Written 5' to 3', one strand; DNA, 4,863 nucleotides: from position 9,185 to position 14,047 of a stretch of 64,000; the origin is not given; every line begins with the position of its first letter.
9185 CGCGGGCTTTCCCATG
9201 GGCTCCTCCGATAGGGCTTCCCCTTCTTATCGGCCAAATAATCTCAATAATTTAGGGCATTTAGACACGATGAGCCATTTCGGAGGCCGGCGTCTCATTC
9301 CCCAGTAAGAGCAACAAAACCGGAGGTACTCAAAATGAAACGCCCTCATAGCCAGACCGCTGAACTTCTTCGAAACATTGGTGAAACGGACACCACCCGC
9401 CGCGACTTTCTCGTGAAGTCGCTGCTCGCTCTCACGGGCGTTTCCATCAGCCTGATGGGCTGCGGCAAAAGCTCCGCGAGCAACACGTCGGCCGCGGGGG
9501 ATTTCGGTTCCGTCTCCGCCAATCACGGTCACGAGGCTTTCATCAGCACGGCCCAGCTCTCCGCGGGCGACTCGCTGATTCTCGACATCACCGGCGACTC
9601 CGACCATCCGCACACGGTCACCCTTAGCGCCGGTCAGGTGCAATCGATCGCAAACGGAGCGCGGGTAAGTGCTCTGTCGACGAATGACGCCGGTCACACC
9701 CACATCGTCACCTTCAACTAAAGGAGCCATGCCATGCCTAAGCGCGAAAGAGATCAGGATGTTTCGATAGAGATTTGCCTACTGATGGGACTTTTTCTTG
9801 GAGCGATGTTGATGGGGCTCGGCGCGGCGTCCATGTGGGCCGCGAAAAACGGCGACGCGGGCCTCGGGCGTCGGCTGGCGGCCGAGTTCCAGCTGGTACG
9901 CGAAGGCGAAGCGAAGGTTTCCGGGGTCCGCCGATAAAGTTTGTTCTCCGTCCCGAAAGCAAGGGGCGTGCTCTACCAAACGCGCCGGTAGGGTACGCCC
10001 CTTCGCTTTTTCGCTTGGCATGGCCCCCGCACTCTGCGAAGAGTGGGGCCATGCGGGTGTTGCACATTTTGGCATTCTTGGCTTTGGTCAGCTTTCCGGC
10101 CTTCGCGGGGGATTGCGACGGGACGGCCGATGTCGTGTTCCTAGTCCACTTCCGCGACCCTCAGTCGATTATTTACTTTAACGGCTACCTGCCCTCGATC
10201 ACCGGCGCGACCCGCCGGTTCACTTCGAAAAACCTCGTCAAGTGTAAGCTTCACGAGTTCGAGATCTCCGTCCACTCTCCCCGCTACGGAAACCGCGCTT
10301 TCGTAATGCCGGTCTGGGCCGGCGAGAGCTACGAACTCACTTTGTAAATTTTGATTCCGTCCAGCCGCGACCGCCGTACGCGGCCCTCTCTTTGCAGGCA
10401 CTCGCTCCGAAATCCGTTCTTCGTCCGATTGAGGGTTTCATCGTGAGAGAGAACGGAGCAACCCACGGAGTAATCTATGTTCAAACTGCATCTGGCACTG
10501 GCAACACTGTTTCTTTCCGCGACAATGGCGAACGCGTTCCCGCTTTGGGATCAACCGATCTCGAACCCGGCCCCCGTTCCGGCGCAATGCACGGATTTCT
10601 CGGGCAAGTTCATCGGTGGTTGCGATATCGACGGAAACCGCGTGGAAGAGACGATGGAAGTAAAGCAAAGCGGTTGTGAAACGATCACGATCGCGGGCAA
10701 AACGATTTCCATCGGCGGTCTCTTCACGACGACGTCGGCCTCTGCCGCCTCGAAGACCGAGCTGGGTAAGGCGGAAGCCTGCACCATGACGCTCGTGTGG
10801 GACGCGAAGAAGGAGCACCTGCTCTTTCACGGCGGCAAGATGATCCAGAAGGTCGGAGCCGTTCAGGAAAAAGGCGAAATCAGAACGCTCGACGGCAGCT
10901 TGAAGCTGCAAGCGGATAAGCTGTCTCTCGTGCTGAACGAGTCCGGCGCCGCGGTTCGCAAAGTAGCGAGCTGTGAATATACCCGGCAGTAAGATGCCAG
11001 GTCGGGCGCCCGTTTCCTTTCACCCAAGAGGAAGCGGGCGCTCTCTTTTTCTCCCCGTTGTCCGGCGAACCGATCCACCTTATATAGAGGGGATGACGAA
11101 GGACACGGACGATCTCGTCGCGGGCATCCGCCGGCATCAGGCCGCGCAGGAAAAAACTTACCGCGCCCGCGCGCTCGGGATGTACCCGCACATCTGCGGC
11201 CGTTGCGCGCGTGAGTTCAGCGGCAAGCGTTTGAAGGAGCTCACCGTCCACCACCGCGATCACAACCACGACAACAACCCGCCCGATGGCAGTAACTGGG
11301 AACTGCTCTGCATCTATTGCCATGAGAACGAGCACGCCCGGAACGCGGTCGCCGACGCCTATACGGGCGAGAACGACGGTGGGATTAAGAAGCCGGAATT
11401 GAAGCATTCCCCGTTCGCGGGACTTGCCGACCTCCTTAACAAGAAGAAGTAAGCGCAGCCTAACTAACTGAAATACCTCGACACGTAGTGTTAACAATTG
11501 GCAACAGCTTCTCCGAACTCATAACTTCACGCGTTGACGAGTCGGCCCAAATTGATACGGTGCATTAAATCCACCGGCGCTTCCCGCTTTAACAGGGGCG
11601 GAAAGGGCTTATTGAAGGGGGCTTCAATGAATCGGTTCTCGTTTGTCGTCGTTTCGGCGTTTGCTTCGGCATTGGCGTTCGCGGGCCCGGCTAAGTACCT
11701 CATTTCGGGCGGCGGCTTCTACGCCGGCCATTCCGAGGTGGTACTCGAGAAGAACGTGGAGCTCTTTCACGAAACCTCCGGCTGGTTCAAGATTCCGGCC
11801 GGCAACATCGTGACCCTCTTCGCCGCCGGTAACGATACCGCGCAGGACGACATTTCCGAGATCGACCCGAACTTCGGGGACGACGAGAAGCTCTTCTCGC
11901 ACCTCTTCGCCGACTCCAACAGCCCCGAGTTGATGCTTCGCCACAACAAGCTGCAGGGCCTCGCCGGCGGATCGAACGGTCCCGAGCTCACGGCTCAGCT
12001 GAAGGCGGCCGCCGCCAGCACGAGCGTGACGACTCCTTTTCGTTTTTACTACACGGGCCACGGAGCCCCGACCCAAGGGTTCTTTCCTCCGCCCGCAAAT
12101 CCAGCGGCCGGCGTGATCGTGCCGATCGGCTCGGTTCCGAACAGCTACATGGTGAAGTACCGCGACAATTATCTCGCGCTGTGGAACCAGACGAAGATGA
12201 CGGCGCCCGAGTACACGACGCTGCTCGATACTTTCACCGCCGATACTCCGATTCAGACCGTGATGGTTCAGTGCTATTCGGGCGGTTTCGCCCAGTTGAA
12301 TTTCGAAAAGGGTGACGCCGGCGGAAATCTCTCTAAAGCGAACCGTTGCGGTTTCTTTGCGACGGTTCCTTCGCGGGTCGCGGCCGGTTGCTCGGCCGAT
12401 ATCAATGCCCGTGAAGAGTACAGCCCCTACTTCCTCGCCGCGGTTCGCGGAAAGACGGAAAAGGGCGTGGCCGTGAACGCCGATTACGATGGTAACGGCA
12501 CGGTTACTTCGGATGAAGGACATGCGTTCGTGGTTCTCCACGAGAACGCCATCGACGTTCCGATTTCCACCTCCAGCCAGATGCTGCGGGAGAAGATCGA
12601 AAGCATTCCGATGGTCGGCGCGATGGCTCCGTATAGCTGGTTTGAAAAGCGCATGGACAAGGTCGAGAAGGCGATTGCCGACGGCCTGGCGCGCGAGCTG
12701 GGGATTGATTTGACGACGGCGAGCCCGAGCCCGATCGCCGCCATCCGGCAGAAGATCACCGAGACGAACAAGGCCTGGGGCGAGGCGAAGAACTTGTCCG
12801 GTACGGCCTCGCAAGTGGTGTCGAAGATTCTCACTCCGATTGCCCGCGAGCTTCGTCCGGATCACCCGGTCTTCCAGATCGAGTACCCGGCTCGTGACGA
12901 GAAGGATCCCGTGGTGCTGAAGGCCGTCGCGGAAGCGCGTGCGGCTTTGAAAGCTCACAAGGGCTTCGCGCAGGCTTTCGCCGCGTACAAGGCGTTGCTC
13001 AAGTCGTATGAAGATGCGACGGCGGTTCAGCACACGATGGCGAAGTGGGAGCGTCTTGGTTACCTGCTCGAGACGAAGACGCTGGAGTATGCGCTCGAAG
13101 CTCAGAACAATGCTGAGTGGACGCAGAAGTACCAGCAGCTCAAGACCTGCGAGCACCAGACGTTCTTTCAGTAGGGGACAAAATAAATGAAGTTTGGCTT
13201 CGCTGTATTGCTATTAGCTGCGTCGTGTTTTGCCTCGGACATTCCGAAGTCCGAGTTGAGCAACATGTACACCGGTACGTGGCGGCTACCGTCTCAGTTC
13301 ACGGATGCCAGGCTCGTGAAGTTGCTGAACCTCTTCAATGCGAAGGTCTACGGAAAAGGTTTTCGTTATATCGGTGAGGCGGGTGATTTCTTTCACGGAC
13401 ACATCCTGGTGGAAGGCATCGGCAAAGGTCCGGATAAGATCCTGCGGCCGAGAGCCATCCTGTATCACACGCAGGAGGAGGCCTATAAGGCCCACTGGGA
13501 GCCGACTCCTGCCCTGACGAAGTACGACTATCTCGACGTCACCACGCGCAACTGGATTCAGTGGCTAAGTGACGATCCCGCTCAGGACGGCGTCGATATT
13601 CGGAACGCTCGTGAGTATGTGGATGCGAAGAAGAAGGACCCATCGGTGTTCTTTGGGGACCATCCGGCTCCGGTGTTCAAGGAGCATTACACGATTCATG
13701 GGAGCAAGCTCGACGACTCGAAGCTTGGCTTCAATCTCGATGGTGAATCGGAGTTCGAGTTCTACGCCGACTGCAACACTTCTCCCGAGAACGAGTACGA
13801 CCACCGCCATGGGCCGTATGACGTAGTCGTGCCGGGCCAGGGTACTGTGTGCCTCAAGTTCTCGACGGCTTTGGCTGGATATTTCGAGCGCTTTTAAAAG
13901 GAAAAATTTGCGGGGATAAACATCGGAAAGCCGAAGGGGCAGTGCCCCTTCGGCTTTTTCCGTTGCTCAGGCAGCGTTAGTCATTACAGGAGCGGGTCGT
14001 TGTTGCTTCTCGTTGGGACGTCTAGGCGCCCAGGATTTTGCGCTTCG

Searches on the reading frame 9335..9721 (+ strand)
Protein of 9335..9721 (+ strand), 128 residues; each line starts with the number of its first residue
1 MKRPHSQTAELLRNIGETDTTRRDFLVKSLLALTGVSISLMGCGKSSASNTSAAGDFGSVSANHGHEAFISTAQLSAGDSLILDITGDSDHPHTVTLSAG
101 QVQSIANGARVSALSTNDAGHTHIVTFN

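Call 3: search_protein_families(library=pfam, proteins=[window:9335-9721:+], max_evalue=0.01)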
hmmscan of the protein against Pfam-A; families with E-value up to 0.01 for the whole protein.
window:9335-9721:+ (128 aa): 0 families

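Call 4: search_protein_families(library=ncbifam, proteins=[window:9335-9721:+], max_evalue=0.01)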
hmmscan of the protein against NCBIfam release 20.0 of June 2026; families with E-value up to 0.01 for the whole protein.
window:9335-9721:+ (128 aa): 0 families

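Call 81: search_protein_families(library=padloc, proteins=[window:9335-9718:+], max_evalue=0.001)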
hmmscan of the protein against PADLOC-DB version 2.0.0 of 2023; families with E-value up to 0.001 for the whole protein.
window:9335-9718:+ (128 aa): 0 families

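Call 90: search_solved_structures(query=window:9335-9718:+, max_evalue=1, show_alignments=2)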
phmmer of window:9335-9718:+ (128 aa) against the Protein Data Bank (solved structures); distinct sequences matched with E-value up to 1: 2.
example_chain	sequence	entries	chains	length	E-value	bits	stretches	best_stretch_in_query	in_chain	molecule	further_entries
9f7g_A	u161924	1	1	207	0.32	14.1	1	68-94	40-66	Ribonuclease D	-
8qmd_C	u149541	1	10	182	0.81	12.8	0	35-80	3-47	Killer cell lectin-like receptor subfamily F member 1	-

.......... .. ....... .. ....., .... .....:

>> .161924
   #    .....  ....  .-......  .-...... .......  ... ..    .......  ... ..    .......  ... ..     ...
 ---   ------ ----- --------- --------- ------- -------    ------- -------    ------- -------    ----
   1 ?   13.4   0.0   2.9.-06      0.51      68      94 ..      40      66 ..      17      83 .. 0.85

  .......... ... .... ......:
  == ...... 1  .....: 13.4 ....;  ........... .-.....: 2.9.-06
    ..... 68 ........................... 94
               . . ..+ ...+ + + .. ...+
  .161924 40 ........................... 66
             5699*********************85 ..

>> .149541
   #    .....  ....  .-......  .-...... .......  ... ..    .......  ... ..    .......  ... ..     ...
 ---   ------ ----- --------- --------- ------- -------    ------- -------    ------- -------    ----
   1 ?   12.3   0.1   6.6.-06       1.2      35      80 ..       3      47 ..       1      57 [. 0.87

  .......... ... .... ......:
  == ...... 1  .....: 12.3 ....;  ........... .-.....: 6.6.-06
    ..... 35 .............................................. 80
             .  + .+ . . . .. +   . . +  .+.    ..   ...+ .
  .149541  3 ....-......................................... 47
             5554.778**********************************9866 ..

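Call 94: search_protein_families(library=pfam, proteins=[window:9335-9718:+], max_evalue=5)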
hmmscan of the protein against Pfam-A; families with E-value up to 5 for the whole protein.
window:9335-9718:+ (128 aa): 0 families

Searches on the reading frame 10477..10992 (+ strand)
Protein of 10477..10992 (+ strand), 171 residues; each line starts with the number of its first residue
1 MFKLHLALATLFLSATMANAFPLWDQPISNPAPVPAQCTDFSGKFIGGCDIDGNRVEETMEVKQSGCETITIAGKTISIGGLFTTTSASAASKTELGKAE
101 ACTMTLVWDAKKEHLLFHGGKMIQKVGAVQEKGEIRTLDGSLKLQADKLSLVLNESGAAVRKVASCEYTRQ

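Call 3: search_protein_families(library=pfam, proteins=[window:10477-10992:+], max_evalue=0.01)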
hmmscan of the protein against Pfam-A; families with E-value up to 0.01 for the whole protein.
window:10477-10992:+ (171 aa): 0 families

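Call 94: search_protein_families(library=pfam, proteins=[window:10477-10989:+], max_evalue=5)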
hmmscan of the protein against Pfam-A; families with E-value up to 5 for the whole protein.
window:10477-10989:+ (171 aa): 1 family
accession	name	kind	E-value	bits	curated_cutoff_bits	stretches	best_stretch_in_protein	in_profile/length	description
PF11131.13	PhrC_PhrF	-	0.29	11.2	25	1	6-20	10-25/38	Rap-phr extracellular signalling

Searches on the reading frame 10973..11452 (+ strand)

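Call 3: search_protein_families(library=pfam, proteins=[window:10973-11452:+], max_evalue=0.01)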
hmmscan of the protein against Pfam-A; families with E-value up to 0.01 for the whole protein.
window:10973-11452:+ (159 aa): 1 family
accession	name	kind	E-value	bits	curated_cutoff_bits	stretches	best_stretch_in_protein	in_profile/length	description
PF01844.29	HNH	-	3.9e-11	43.4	21.4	1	75-123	1-47/47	HNH endonuclease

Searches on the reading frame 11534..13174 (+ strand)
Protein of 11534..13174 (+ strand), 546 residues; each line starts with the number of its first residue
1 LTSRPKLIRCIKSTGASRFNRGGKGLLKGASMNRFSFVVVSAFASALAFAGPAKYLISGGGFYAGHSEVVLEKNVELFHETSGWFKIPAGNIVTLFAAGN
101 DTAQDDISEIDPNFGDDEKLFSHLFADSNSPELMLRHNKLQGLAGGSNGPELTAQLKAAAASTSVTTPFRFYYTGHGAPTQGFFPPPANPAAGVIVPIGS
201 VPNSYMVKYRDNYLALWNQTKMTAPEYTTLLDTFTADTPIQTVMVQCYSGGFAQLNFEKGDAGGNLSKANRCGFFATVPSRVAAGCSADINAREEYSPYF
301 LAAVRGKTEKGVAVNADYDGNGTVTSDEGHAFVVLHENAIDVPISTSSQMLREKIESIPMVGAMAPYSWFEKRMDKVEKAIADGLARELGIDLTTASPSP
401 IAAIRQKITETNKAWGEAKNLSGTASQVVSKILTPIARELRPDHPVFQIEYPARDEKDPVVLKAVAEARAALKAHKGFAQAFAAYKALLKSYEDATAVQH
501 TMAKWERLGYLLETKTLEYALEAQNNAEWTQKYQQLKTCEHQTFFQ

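Call 3: search_protein_families(library=pfam, proteins=[window:11534-13174:+], max_evalue=0.01)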
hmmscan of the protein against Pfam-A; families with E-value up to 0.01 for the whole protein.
window:11534-13174:+ (546 aa): 0 families

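Call 94: search_protein_families(library=pfam, proteins=[window:11534-13171:+], max_evalue=5)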
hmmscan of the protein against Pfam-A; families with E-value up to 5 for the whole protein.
window:11534-13171:+ (546 aa): 2 families
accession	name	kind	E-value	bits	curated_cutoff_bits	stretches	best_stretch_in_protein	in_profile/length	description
PF16810.10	RXLR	-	0.095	13.6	26.9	1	473-538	70-132/141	RXLR phytopathogen effector protein, Avirulence activity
PF24575.1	TPR_Slam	-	0.098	13.5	35.2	1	451-504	38-89/104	Surface lipoprotein assembly modifier, N-terminal TPR repeats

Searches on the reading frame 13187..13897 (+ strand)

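Call 60: search_protein_families(library=pfam, proteins=[window:13187-13897:+], max_evalue=0.00001)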
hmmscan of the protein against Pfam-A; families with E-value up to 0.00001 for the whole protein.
window:13187-13897:+ (236 aa): 0 families

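Call 94: search_protein_families(library=pfam, proteins=[window:13187-13894:+], max_evalue=5)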
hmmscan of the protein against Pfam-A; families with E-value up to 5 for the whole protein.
window:13187-13894:+ (236 aa): 1 family
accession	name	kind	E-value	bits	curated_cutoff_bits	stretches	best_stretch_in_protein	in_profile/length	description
PF06901.17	FrpC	-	0.38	10.8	25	1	107-151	68-113/271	RTX iron-regulated protein FrpC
